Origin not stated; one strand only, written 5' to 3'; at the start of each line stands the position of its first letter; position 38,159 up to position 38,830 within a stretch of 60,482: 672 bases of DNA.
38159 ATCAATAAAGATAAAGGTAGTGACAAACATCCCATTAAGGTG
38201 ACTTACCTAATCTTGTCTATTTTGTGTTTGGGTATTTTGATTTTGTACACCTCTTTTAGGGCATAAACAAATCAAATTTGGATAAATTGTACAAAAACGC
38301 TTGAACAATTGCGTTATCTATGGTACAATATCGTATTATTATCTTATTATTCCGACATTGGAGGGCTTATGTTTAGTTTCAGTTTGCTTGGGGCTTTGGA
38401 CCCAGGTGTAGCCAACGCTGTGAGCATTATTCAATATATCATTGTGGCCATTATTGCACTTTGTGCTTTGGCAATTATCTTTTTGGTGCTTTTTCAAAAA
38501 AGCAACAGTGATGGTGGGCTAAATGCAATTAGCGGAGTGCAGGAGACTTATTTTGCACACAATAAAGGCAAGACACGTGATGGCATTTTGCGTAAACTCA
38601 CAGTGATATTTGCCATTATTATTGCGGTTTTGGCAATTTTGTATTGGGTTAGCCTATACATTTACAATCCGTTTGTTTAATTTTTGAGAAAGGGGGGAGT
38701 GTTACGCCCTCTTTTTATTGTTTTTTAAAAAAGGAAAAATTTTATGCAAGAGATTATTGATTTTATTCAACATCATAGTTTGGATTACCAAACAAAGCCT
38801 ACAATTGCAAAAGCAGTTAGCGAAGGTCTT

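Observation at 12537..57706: Undescribed intergenic repeat family built on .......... / the 18-bp perfect palindrome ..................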

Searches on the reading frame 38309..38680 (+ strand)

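Call 54: search_protein_families(library=pfam, proteins=[window:38309-38680:+], max_evalue=0.001)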
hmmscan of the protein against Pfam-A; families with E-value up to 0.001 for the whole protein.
window:38309-38680:+ (123 aa): 1 family
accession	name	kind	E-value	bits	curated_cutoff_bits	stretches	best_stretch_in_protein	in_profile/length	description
PF03840.19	SecG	-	7.8e-13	48.8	29.2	1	44-111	1-66/70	Preprotein translocase SecG subunit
